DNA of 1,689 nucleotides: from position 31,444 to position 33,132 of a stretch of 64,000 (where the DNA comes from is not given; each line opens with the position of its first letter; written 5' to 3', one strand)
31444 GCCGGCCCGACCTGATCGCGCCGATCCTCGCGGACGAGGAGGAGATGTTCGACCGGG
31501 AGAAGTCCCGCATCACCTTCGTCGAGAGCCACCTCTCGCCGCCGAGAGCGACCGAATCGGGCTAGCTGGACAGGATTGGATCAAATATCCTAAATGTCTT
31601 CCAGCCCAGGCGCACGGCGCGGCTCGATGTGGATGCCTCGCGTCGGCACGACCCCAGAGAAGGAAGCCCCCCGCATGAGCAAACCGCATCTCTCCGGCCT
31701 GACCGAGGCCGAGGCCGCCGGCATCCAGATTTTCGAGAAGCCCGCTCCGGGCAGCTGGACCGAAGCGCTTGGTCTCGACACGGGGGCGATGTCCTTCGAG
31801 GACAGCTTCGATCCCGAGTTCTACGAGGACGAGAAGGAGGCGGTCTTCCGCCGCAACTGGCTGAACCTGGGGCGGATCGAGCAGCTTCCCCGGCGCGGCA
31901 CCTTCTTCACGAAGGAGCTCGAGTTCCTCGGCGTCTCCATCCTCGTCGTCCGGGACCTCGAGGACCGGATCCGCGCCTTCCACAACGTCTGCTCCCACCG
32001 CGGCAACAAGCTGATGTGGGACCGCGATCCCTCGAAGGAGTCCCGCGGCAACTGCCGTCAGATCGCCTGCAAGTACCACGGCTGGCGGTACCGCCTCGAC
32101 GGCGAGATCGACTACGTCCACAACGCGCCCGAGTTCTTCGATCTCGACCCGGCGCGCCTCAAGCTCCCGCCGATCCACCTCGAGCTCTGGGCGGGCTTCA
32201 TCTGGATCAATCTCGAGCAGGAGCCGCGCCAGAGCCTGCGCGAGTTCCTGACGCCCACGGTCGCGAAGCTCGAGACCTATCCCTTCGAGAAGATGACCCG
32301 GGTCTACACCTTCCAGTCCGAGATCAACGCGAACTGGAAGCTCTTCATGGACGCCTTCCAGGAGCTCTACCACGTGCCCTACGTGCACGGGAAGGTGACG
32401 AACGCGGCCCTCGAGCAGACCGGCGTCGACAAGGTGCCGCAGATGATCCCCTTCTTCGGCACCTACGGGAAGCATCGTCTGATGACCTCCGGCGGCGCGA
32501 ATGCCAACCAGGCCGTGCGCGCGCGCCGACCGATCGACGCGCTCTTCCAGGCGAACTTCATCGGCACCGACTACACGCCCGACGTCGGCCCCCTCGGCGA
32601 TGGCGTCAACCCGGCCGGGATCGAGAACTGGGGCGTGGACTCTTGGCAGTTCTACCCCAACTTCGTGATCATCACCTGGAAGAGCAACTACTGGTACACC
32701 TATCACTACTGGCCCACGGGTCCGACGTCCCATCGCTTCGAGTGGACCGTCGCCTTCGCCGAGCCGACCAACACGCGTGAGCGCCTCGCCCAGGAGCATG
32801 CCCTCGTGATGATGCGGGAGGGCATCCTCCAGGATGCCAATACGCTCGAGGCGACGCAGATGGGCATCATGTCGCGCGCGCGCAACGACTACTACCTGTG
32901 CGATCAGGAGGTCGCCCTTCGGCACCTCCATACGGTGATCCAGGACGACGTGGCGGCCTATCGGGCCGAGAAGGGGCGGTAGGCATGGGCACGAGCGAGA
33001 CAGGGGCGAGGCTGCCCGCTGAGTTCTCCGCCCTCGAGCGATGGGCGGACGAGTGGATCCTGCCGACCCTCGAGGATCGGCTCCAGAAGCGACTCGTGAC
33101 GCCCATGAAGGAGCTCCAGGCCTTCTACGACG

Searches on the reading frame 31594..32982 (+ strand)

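Call 65: search_protein_families(library=pfam, proteins=[window:31594-32982:+], max_evalue=0.0001)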
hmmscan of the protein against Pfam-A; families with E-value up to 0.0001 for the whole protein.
window:31594-32982:+ (462 aa): 2 families
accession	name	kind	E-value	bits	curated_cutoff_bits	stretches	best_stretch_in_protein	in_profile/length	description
PF00848.25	Ring_hydroxyl_A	-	3.4e-31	109.2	24.9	1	231-453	1-206/208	Ring hydroxylating alpha subunit (catalytic domain)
PF00355.32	Rieske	-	1.1e-14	54.6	20.3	1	88-177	1-80/88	Rieske [2Fe-2S] domain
